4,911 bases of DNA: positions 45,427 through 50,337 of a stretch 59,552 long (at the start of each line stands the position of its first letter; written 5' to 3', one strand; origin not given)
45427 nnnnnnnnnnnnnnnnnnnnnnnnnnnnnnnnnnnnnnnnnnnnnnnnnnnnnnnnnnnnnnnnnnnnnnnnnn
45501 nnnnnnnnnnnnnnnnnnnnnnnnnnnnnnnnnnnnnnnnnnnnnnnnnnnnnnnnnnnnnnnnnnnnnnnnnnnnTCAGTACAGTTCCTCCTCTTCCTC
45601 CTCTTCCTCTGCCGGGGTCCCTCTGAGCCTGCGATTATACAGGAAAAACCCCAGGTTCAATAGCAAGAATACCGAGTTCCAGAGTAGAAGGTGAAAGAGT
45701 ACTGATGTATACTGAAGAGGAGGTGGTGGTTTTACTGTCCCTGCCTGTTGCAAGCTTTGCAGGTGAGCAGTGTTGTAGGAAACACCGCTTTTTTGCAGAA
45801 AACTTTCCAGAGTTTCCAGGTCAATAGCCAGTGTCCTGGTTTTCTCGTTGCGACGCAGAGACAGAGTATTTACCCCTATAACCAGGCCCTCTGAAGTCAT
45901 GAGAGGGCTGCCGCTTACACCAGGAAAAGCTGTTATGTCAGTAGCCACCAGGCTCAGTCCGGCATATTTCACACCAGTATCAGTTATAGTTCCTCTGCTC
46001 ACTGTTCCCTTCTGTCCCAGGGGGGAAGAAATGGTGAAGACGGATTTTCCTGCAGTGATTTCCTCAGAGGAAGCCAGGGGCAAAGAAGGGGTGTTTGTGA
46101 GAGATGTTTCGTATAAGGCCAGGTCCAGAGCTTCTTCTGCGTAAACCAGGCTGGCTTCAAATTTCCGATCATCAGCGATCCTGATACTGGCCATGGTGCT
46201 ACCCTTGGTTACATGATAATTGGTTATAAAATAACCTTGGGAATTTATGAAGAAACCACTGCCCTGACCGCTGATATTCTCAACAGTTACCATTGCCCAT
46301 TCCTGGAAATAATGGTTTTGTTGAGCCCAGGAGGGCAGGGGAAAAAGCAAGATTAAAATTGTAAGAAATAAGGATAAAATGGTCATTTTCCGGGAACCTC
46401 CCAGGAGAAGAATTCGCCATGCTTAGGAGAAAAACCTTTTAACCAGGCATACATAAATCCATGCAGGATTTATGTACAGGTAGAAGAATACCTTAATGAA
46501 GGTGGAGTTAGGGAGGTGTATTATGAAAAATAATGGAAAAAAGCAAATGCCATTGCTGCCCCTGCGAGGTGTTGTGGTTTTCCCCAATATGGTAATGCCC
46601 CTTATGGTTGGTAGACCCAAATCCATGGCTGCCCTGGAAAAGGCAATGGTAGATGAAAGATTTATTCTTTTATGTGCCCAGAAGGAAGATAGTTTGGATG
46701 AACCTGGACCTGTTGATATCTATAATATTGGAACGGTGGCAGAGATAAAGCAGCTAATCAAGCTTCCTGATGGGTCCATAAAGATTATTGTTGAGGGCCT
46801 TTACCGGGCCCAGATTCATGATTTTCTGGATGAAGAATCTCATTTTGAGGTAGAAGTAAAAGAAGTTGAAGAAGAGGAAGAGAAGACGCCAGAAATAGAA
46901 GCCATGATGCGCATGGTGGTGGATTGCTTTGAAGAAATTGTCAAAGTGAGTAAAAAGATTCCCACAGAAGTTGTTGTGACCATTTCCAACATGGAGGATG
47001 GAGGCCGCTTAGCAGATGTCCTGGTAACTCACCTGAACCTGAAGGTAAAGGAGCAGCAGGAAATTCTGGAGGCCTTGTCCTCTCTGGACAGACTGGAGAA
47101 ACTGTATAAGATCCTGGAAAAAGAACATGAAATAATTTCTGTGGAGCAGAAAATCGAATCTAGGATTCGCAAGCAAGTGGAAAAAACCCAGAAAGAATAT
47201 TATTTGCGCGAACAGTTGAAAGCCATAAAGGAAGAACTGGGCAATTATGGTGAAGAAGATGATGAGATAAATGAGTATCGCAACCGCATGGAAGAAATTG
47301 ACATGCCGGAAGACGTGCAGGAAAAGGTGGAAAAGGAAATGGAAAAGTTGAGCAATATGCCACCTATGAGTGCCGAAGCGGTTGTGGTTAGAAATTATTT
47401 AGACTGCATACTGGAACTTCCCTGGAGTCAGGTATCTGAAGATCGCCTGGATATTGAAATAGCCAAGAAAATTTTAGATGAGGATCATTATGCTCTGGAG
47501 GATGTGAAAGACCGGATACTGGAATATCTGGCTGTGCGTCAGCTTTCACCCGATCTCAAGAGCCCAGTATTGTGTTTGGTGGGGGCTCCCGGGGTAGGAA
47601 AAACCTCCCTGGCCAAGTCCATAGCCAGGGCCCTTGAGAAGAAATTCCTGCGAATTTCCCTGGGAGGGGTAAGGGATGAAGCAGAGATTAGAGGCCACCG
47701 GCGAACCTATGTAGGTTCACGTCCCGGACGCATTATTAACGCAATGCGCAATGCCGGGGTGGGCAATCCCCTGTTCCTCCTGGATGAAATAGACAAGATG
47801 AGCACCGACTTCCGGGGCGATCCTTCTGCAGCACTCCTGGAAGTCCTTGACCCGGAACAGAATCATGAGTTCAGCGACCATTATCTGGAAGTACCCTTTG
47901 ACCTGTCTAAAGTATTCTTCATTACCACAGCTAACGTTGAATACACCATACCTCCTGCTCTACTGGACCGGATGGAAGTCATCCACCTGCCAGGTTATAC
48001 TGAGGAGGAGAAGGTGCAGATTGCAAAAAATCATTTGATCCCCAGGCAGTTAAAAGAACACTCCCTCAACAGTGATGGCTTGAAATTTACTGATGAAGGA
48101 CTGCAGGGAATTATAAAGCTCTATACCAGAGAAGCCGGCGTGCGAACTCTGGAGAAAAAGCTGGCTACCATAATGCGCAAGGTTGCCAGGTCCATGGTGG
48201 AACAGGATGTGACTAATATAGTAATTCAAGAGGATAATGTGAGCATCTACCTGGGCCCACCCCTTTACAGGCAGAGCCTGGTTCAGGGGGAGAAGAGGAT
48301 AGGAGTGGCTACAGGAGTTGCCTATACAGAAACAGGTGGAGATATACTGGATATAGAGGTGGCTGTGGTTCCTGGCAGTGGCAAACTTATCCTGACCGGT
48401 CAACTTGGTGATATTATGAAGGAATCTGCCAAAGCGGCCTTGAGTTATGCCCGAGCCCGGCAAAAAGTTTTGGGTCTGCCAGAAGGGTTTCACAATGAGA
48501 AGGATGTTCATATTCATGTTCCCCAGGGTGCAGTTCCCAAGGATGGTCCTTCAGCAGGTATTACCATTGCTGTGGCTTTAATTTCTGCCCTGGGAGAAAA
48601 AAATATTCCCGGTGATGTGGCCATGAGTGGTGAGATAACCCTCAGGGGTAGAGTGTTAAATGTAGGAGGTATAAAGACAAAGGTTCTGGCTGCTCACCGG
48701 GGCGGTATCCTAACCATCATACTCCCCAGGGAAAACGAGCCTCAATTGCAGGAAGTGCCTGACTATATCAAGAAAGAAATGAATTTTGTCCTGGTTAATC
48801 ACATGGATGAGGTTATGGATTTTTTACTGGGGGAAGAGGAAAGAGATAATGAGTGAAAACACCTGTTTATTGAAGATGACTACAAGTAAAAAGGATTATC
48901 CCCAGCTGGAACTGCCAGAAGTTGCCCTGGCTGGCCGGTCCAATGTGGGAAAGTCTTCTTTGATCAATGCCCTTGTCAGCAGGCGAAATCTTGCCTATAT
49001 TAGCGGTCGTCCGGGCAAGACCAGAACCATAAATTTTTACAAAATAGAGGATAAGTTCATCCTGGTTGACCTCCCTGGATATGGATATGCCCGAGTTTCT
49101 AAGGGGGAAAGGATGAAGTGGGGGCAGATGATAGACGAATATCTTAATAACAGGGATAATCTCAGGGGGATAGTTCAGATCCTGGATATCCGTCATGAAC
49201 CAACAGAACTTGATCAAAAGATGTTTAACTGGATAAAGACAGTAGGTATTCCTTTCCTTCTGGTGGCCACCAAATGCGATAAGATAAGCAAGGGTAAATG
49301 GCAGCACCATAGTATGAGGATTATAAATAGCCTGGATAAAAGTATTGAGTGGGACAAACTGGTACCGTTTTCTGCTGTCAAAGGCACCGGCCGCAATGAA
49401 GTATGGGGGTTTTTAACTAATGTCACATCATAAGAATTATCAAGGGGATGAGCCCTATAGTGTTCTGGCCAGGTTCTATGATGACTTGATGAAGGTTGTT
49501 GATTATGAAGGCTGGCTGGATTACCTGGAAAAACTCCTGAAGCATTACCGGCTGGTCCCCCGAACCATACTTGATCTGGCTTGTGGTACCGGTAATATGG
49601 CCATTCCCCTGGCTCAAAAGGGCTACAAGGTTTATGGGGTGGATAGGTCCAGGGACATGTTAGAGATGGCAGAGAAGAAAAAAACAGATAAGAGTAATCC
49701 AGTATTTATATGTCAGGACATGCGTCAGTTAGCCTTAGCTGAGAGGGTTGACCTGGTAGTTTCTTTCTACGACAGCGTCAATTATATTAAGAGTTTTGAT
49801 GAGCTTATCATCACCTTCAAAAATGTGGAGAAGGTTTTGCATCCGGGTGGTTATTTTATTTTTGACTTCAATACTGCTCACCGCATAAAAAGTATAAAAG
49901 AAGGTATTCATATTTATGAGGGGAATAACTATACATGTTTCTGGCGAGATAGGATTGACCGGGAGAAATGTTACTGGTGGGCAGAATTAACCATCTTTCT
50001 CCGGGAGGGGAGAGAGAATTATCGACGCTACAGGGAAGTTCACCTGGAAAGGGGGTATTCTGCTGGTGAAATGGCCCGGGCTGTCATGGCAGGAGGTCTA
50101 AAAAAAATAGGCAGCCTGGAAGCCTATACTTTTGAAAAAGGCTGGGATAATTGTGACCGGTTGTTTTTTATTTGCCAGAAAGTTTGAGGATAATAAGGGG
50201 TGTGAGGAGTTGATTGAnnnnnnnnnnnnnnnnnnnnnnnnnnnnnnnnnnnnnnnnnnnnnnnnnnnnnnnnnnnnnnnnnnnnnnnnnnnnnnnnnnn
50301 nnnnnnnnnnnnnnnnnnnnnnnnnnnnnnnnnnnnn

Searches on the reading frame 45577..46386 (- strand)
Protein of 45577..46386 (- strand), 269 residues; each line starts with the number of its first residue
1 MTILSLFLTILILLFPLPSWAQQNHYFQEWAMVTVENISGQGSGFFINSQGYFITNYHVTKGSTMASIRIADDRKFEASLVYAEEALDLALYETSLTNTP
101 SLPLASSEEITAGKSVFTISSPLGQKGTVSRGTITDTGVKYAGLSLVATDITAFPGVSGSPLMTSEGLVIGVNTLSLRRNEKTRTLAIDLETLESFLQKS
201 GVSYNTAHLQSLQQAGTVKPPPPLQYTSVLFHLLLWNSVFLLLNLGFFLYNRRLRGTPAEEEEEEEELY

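Call 14: search_protein_families(library=pfam, proteins=[window:45577-46386:-], max_evalue=0.01)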
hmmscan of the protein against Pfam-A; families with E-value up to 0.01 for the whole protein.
window:45577-46386:- (269 aa): 4 families
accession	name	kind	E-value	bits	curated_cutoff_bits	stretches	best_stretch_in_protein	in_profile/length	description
PF13365.12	Trypsin_2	-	1.1e-25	91.5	27.6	1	42-172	1-144/144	Trypsin-like peptidase domain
PF00089.32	Trypsin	-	2.7e-06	27.8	20.6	1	29-186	11-209/220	Trypsin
PF02907.21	Peptidase_S29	-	0.0022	18.2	25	1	146-183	98-135/149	Hepatitis C virus NS3 protease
PF00949.27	Peptidase_S7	-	0.0083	16.4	20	0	135-174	75-114/131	Peptidase S7, Flavivirus NS3 serine protease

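Call 49: search_protein_families(library=ncbifam, proteins=[window:45577-46386:-], max_evalue=0.001)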
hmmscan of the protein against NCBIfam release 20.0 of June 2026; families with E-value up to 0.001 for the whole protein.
window:45577-46386:- (269 aa): 14 families
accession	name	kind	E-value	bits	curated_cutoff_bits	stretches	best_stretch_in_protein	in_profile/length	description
NF041521.1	HhoA_HhoB_HtrA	equivalog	1.5e-27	96.8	450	1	35-195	52-218/335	HhoA/HhoB/HtrA family serine endopeptidase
TIGR02037.1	degP_htrA_DO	subfamily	3.1e-27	95.6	416.2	1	35-178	55-203/434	Do family serine endopeptidase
NF047968.1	SerProtHtrA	equivalog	4.6e-21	75.6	470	1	31-182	78-239/357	serine protease HtrA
TIGR02038.1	protease_degS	equivalog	1.2e-20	73.9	422.95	1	36-188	74-230/351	outer membrane-stress sensor serine endopeptidase DegS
NF040960.1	MamE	equivalog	3.2e-20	72.3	800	1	31-174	116-265/659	magnetosome formation protease MamE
NF008147.1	PRK10898.1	equivalog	3.6e-19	69.1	408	1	37-185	75-227/352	outer membrane-stress sensor serine endopeptidase DegS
NF007526.1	PRK10139.1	equivalog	2.7e-15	56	756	1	36-177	87-234/456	serine endoprotease DegQ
NF008189.1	PRK10942.1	equivalog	3.7e-13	48.7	720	1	35-177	108-256/477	serine endoprotease DegP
NF053637.1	SerProtHtrAspr2045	equivalog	9.9e-12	44.5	650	1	36-183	99-261/394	serine protease HtrA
NF050055.1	SerProtHtrAMycob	equivalog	2.7e-10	39.8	800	1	35-175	222-379/502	serine protease HtrA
NF033740.0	MarP_fam_protase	equivalog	1.3e-09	37.6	250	1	41-172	212-350/390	MarP family serine protease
NF040961.1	MamO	equivalog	4.2e-08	32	800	1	35-198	93-265/648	magnetosome protein MamO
NF045841.1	Ig_SerProt_MIP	equivalog_domain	6.8e-06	25.9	125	1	118-207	278-358/401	MIP family Ig-specific serine endopeptidase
NF050173.1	tryp_MXAN_2756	equivalog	0.00016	21.5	200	1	30-188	39-186/199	MXAN_2756 family trypsin-like serine endoprotease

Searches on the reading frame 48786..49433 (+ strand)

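Call 14: search_protein_families(library=pfam, proteins=[window:48786-49433:+], max_evalue=0.01)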
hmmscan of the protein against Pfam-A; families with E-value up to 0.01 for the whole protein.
window:48786-49433:+ (215 aa): 6 families
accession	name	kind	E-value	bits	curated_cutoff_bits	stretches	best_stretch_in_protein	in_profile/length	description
PF01926.29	MMR_HSR1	-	2.5e-22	79.6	21.9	1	45-163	1-113/113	50S ribosome-binding GTPase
PF02421.24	FeoB_N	-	2.5e-09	37.3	27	1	45-205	2-151/156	Ferrous iron transport protein B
PF03193.22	RsgA_GTPase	-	4.4e-07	30.3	30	1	45-99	108-168/174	RsgA GTPase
PF00350.29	Dynamin_N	-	4.4e-06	27.3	27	0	46-70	1-25/168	Dynamin family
PF00009.33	GTP_EFTU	-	5.8e-05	23.2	26.5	1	128-210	95-182/188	Elongation factor Tu GTP binding domain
PF09439.16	SRPRB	-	0.0022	17.8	25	1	44-141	4-88/178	Signal recognition particle receptor beta subunit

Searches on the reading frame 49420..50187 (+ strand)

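Call 14: search_protein_families(library=pfam, proteins=[window:49420-50187:+], max_evalue=0.01)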
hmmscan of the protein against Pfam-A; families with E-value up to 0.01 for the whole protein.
window:49420-50187:+ (255 aa): 12 families
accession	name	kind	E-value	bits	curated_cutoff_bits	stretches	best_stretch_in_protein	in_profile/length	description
PF13649.12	Methyltransf_25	-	5.9e-19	69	27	1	50-144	1-97/97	Methyltransferase domain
PF08241.18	Methyltransf_11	-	1.3e-17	64.6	21.2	1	51-148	1-95/95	Methyltransferase domain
PF13847.12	Methyltransf_31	-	7.2e-16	58.6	27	1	49-180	6-133/145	Methyltransferase domain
PF13489.12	Methyltransf_23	-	2.8e-12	47.1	27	1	32-153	9-121/164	Methyltransferase domain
PF08242.18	Methyltransf_12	-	5.1e-12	46.8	30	1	51-146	1-98/98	Methyltransferase domain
PF01209.24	Ubie_methyltran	-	5.6e-09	36.1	20.1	1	20-147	20-150/233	ubiE/COQ5 methyltransferase family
PF03848.20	TehB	-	6.2e-06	26.2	20.4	1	46-146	30-130/193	Tellurite resistance protein TehB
PF05401.17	NodS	-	7.9e-06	26.3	24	1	49-149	46-145/201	Nodulation protein S (NodS)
PF05175.20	MTS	-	3.9e-05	23.8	23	1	46-115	31-104/170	Methyltransferase small domain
PF02353.26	CMAS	-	9.9e-05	22.2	27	1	48-158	64-174/273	Mycolic acid cyclopropane synthetase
PF01728.25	FtsJ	-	0.00026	21.4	24.1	1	36-149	9-138/181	FtsJ-like methyltransferase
PF09445.16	Methyltransf_15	-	0.0014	18.7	22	1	48-86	2-40/165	RNA cap guanine-N2 methyltransferase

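Call 49: search_protein_families(library=ncbifam, proteins=[window:49420-50187:+], max_evalue=0.001)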
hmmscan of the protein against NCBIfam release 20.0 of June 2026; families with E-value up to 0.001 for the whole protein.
window:49420-50187:+ (255 aa): 37 families (the best 25 are shown)
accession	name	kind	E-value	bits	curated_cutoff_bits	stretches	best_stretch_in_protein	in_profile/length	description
NF041820.1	daptide_MTase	equivalog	1.3e-18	67.3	175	1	17-157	12-151/243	daptide-type RiPP biosynthesis methyltransferase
NF043040.1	corrin_prot_MT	hypoth_equivalog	1.3e-14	54.2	180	1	19-147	14-146/216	corrinoid protein-associated methyltransferase CpaM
TIGR02021.1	BchM-ChlM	equivalog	1.5e-14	54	158.9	1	37-122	46-131/218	magnesium protoporphyrin IX methyltransferase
TIGR02072.1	BioC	equivalog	3e-14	53.4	184.95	1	36-170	23-156/244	malonyl-ACP O-methyltransferase BioC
TIGR01934.1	MenG_MenH_UbiE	subfamily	5.5e-14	52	158.35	1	37-166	32-159/223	ubiquinone/menaquinone biosynthesis methyltransferase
NF001244.0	PRK00216.1-5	equivalog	5.9e-14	51.9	216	1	37-166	38-171/236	bifunctional demethylmenaquinone methyltransferase/2-methoxy-6-polyprenyl-1,4-benzoquinol methylase UbiE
TIGR01983.1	UbiG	equivalog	1.7e-10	40.6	102.95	1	44-148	47-151/228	bifunctional 2-polyprenyl-6-hydroxyphenol methylase/3-demethylubiquinol 3-O-methyltransferase UbiG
NF045667.1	MTase_DVU1556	equivalog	4e-09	36.2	155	1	37-147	12-118/213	DVU_1556 family methyltransferase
NF008264.0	PRK11036.1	equivalog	5.9e-09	35.8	366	1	35-153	33-152/261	tRNA uridine 5-oxyacetic acid(34) methyltransferase CmoM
NF001243.0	PRK00216.1-4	equivalog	1e-07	31.5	235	1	13-148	13-151/237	demethylmenaquinone methyltransferase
TIGR02752.1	MenG_heptapren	equivalog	1e-06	28.4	419.85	1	16-146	14-147/231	demethylmenaquinone methyltransferase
NF041650.1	nod_mtase_NodS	equivalog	1.1e-06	28.5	300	1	50-150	42-141/190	nodulation methyltransferase NodS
NF008992.0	PRK12335.1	equivalog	1.1e-06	28.1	303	1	46-116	122-193/289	SAM-dependent methyltransferase TehB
NF009639.0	PRK13168.1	equivalog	1.1e-06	27.7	458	1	49-103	303-359/446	23S rRNA (uracil(1939)-C(5))-methyltransferase RlmD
NF007610.0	PRK10258.1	equivalog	1.2e-06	28.1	342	1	48-152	44-142/251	malonyl-ACP O-methyltransferase BioC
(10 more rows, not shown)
